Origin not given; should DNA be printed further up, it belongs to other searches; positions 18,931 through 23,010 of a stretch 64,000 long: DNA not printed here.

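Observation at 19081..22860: Candidate Avs-like antiviral STAND NTPase with an Mrr-type nuclease effector domain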

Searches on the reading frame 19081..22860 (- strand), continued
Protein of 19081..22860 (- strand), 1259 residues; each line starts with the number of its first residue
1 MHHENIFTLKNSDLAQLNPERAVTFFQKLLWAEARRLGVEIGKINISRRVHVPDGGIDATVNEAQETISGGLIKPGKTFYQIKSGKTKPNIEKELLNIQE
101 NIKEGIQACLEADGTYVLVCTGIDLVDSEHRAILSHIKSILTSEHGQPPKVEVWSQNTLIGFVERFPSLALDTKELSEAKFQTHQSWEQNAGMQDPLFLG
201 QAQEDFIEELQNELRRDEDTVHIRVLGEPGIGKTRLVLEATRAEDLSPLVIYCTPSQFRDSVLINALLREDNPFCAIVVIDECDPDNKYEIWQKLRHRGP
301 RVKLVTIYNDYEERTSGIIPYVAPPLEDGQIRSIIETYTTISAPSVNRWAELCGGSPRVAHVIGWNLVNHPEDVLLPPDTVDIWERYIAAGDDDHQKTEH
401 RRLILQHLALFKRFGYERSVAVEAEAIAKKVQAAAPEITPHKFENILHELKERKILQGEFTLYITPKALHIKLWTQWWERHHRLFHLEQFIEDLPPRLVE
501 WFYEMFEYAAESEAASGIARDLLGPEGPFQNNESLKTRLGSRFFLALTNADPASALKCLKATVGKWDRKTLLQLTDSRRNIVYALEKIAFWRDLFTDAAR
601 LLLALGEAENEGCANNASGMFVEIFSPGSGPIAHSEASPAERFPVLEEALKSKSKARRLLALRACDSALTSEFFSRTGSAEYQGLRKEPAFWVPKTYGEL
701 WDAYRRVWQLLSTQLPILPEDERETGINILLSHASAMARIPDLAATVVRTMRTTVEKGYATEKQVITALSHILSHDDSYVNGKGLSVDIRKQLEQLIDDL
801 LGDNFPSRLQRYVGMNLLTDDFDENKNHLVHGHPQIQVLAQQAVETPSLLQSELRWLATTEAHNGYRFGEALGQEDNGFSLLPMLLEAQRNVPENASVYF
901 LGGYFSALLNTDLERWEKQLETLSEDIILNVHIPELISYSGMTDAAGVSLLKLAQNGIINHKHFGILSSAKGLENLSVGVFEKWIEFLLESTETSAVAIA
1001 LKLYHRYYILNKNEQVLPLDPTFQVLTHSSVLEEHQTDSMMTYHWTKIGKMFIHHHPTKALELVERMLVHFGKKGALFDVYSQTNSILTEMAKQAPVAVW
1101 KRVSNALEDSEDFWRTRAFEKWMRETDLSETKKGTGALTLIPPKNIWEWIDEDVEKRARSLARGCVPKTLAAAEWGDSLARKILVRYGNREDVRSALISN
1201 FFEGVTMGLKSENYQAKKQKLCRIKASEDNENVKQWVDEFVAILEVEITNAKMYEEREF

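Call 31: search_protein_families(library=padloc, proteins=[L005:7992-11900:+, P0004, P0044], max_evalue=0.001)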
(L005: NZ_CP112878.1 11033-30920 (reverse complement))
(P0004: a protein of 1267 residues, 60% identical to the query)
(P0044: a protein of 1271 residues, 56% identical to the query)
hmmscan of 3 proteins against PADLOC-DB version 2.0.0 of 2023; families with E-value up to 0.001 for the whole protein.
L005:7992-11900:+ (1302 aa): 2 families
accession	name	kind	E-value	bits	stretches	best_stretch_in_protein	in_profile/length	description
PDLC03991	PD-Lambda-4_A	-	4e-23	79.1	1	237-1294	224-1272/1283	-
PDLC03990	PD-Lambda-4_A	-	2.7e-09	33.7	1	602-780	252-426/943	-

P0004 (1267 aa): 2 families
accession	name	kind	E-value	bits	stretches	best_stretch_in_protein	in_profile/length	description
PDLC03991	PD-Lambda-4_A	-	2.9e-34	116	1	5-710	2-711/1283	-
PDLC03990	PD-Lambda-4_A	-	1.3e-10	38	1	349-709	22-370/943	-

P0044 (1271 aa): 2 families
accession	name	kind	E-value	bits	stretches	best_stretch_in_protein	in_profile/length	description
PDLC03991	PD-Lambda-4_A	-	1.9e-25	86.8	1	6-711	3-716/1283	-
PDLC03990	PD-Lambda-4_A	-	1.1e-06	25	1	342-686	16-350/943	-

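Call 36: list_cluster_members(proteins=[window:19081-22860:-, window:11666-13066:-, window:17374-18756:-])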
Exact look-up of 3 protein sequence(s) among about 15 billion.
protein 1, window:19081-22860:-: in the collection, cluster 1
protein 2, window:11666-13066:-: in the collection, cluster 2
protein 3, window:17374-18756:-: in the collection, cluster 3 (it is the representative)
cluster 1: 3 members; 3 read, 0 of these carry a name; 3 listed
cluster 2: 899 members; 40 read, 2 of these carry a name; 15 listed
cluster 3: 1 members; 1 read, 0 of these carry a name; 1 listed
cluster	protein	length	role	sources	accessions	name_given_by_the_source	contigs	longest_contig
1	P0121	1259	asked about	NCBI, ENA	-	-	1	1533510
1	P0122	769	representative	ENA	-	-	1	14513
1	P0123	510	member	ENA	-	-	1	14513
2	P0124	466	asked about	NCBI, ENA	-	-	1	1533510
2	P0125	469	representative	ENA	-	-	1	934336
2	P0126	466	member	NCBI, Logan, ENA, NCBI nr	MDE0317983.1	MAG: sulfatase [Candidatus Poribacteria bacterium] | sulfatase [Candidatus Poribacteria bacterium]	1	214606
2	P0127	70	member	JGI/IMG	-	hypothetical protein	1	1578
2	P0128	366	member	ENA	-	-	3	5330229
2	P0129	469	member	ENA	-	-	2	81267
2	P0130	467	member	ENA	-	-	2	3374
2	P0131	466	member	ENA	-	-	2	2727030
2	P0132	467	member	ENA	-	-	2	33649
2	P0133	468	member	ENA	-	-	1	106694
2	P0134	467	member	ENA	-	-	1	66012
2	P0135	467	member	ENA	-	-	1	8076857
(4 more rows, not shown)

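Call 41: search_protein_families(library=pfam, proteins=[L005:7992-11900:+], max_evalue=10)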
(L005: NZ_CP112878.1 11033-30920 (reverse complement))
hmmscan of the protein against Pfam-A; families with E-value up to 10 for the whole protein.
L005:7992-11900:+ (1302 aa): 6 families
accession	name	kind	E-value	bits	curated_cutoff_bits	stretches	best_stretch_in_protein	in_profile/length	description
PF20194.3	DUF6557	-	0.0062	17.5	27.8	1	1088-1166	6-92/144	Family of unknown function (DUF6557)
PF25199.1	nSTAND_NTPase5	-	0.02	15.2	34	1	241-340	34-138/145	Novel STAND NTPase 5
PF13191.12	AAA_16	-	0.032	15.2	32.6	1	242-285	18-62/167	AAA ATPase domain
PF20720.3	nSTAND3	-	0.064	13.4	27.2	1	247-314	16-80/155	Novel STAND NTPase 3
PF23598.1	LRR_14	-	0.12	11.5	40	1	268-361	110-200/353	Leucine-rich repeat region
PF13401.12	AAA_22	-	0.16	12.7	27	1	247-287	4-33/130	AAA domain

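Call 43: find_encoding_contigs(protein=P0006, flank=8000, max_places=1)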
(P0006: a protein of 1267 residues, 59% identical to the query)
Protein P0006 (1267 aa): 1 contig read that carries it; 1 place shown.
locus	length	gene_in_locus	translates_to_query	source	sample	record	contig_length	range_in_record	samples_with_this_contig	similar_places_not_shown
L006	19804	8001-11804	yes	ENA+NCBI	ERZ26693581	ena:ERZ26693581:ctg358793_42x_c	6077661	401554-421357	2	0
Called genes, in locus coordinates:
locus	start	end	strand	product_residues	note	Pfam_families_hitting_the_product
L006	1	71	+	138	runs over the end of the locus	-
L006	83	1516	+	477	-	PF01425:Amidase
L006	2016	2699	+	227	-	PF02586:SRAP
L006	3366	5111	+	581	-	PF12161:HsdM_N, PF02384:N6_Mtase, PF07669:Eco57I (weak)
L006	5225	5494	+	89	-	-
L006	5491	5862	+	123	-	-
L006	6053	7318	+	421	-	PF13175:AAA_15, PF13304:AAA_21, PF12476:DUF3696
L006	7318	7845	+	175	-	-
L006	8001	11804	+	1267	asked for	-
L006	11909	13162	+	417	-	PF01420:Methylase_S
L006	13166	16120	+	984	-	PF04313:HSDR_N, PF00270:DEAD, PF04851:ResIII, PF18766:SWI2_SNF2, PF22679:T1R_D3-like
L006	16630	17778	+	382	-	PF02746:MR_MLE_N, PF13378:MR_MLE_C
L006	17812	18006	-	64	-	PF05168:HEPN (weak)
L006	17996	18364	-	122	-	PF18765:Polbeta, PF01909:NTP_transf_2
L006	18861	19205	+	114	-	PF00903:Glyoxalase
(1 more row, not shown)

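Call 44: find_encoding_contigs(protein=P0028, flank=8000, max_places=1)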
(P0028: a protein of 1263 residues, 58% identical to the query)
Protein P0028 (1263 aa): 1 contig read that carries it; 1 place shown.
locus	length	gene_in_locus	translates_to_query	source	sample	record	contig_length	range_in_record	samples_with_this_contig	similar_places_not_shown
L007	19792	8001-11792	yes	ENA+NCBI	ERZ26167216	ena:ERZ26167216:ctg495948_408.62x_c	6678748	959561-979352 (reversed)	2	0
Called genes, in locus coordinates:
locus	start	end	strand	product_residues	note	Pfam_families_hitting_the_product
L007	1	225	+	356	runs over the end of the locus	PF01408:GFO_IDH_MocA, PF02894:GFO_IDH_MocA_C, PF22725:GFO_IDH_MocA_C3 (weak)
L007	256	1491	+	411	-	PF12704:MacB_PCD, PF02687:FtsX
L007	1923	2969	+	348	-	PF01408:GFO_IDH_MocA, PF02894:GFO_IDH_MocA_C, PF22725:GFO_IDH_MocA_C3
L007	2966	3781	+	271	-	PF06182:ABC2_membrane_6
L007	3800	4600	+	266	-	PF06182:ABC2_membrane_6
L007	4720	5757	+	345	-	PF00005:ABC_tran, PF13304:AAA_21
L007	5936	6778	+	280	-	PF13385:Laminin_G_3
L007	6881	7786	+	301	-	PF00483:NTP_transferase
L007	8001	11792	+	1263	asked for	-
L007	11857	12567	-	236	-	PF13483:Lactamase_B_3, PF00753:Lactamase_B, PF12706:Lactamase_B_2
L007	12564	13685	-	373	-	PF03841:SelA, PF01041:DegT_DnrJ_EryC1, PF00266:Aminotran_5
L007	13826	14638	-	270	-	PF00005:ABC_tran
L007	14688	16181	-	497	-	PF01555:N6_N4_Mtase, PF01844:HNH, PF14279:HNH_5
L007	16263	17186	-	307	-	PF14082:SduA_C (faint)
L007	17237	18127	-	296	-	PF12760:Zn_ribbon_IS1595, PF12762:DDE_Tnp_IS1595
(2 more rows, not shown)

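Call 45: find_encoding_contigs(protein=P0050, flank=8000, max_places=1)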
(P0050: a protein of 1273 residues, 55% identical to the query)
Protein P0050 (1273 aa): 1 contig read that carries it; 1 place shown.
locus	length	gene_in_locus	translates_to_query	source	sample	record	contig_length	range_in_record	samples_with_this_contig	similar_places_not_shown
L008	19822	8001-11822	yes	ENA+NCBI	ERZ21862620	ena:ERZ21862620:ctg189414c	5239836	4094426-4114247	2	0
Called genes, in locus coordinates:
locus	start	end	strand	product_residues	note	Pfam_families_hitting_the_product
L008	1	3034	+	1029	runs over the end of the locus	PF13385:Laminin_G_3 (weak), PF03648:Glyco_hydro_67N, PF07488:Glyco_hydro_67M, PF07477:Glyco_hydro_67C, PF12708:Pect-lyase_RHGA_epim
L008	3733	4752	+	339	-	PF20030:bpMoxR, PF07726:AAA_3, PF07728:AAA_5, PF17863:AAA_lid_2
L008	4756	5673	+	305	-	PF01882:DUF58, PF13519:VWA_2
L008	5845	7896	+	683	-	PF07584:BatA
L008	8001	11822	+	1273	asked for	-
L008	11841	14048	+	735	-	-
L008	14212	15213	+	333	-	PF01408:GFO_IDH_MocA, PF02894:GFO_IDH_MocA_C, PF22725:GFO_IDH_MocA_C3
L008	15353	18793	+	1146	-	-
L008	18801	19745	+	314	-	PF04041:Glyco_hydro_130 (faint), PF00251:Glyco_hydro_32N (faint)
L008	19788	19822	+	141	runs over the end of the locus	PF17210:SdrD_B (weak), PF13620:CarboxypepD_reg, PF13715:CarbopepD_reg_2 (weak), PF17802:SpaA (weak)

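Call 46: search_protein_representatives(protein=window:19261-22860:-)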
Query: 1200 residues. Proteins with E-value up to 0.001 (for the whole library): 3511; up to 1e-10: 2486; up to 1e-30: 1136. The best 150 are listed.
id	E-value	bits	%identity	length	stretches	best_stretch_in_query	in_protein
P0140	0.0e+00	1267.6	52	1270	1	1-1200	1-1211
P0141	5.8e-298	1007.8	61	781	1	1-756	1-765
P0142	4.1e-286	968.5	41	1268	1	7-1195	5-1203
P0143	2.9e-281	952.4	42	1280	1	4-1200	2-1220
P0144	1.4e-276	936.9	42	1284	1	5-1200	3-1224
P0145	5.9e-274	928.2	40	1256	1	6-1199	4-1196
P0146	6.3e-274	928.1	43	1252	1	4-1200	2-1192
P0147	8.6e-273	924.4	42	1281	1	6-1199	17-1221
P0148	1.8e-269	913.4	40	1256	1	7-1200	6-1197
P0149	8.0e-266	901.3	40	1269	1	4-1199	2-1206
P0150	3.1e-265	899.3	45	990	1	52-1032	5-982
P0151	5.3e-265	898.6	41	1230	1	5-1200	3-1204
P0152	5.3e-265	898.6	41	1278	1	6-1200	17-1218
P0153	1.1e-263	894.3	39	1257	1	4-1200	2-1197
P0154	3.4e-263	892.6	39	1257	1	9-1200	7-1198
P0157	1.8e-261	886.9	40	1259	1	5-1200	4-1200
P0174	1.6e-246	837.4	39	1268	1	5-1197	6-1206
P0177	1.4e-240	817.7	38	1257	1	7-1198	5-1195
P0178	3.9e-240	816.2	39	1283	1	5-1200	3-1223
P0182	2.0e-234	797.3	38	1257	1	9-1200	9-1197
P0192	9.6e-229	778.5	37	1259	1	5-1197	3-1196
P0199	7.2e-225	765.7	38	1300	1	5-1199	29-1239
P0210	5.4e-216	736.3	35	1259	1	5-1199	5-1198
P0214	1.1e-212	725.3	36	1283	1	5-1198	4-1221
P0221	1.6e-208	711.6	36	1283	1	4-1200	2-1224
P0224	7.2e-205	699.4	36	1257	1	16-1198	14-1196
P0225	3.1e-199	680.8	35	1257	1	8-1195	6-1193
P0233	1.1e-194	665.6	35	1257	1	4-1200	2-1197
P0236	3.8e-192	657.3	34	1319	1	6-1200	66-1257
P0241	2.4e-189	648.0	35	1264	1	5-1200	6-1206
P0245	1.4e-187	642.1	34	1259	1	7-1200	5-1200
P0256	3.5e-181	621.0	33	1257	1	5-1199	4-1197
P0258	1.6e-179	615.5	32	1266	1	5-1200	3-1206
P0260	1.9e-179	615.2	32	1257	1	7-1197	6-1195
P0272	1.6e-172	592.3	34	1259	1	16-1198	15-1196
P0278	1.0e-170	586.3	32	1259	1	3-1187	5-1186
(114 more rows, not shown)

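Call 72: find_related_loci(query=A1, collection=genome_contigs, flank=6000)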
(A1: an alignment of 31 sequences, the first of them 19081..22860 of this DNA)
Query A1 (1259 aa) in genome_contigs; peptide patterns used: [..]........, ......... (x = any residue, [..] = any of these).
600 stretches matched a pattern (row limit reached: there are more); 19 encode a relative of the query (tblastn E <= 1e-3); 19 distinct loci.
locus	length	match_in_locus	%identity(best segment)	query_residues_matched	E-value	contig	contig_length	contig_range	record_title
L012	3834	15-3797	55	1-1259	0e+0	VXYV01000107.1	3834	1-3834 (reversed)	MAG: Gammaproteobacteria bacterium isolate SB0670_bin_2 NODE_11239_length_3834_cov_12.424716, whole genome shotgun seque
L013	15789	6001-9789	54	1-1259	0e+0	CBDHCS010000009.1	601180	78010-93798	MAG: Candidatus Poribacteria bacterium isolate 2ff7ea9c-4ed9-48aa-ac60-1c2c21251b56 genome assembly, contig: contig_9, w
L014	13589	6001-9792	54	1-1259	0e+0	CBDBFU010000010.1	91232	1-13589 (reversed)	MAG: Candidatus Poribacteria bacterium isolate 0db8f60b-b66d-466f-879a-884326031337 genome assembly, contig: contig_10,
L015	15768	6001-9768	53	1-1245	0e+0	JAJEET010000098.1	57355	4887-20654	MAG: Candidatus Poribacteria bacterium isolate p16x34bins.5 k141_67457, whole genome shotgun sequence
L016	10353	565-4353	53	1-1258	0e+0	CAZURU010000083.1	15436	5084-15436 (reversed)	MAG TPA_asm: uncultured bacterium isolate SRP109090_co2_4 genome assembly, contig: NODE_5614_length_15436_cov_7.461934,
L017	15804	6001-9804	48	1-1258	0e+0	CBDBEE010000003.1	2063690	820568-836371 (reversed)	MAG: Candidatus Poribacteria bacterium isolate 9eb15a66-94a6-4ca6-bf90-476f30333b94 genome assembly, contig: contig_3, w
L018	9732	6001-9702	43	5-1228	0e+0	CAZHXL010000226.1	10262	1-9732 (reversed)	MAG TPA_asm: uncultured Clostridia bacterium isolate SRP178908_co1_55 genome assembly, contig: NODE_4900_length_10262_co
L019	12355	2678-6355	35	5-1245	0e+0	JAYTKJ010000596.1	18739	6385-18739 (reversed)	MAG: Acidobacteriota bacterium isolate GFS_3114 GFS_3114_595, whole genome shotgun sequence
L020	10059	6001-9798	39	4-1257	0e+0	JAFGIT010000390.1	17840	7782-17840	MAG: Candidatus Coatesbacteria bacterium isolate Zod_Metabat.233 k87_13911579, whole genome shotgun sequence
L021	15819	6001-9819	55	1-1259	0e+0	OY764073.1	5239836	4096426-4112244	MAG: Candidatus Poribacteria bacterium isolate c0dbee2e-4153-42cb-9392-5991059e4d04 genome assembly, chromosome: 1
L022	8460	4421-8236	33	3-1256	0e+0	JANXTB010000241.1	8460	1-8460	MAG: Hyphomicrobiales bacterium isolate 338R_metabat_132 338R_k141_539534, whole genome shotgun sequence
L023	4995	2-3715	30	17-1259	8e-179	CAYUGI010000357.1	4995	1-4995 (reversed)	MAG TPA_asm: uncultured Pirellulaceae bacterium isolate SRP268394_co2_48 genome assembly, contig: NODE_22116_length_4995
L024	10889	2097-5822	31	14-1258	9e-172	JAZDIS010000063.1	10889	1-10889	MAG: Pseudomonadota bacterium isolate MEGAHIT-group-0.419 k141_9730958, whole genome shotgun sequence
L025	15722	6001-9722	34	14-1258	3e-145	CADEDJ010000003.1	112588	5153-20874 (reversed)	MAG: uncultured Nitrosomonas sp. isolate Nitrosomonas sp. RBC022 genome assembly, contig: MAG022_3, whole genome shotgun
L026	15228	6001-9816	52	1-1259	0e+0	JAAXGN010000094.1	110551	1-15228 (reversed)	MAG: Candidatus Poribacteria bacterium isolate Plut_88864 filtered_Plut_88864_genomic_contig_4465, whole genome shotgun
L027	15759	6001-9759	29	6-1257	2e-138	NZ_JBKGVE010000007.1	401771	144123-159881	MAG: Aquirhabdus sp. isolate UTK.bins.188 k141_1820195, whole genome shotgun sequence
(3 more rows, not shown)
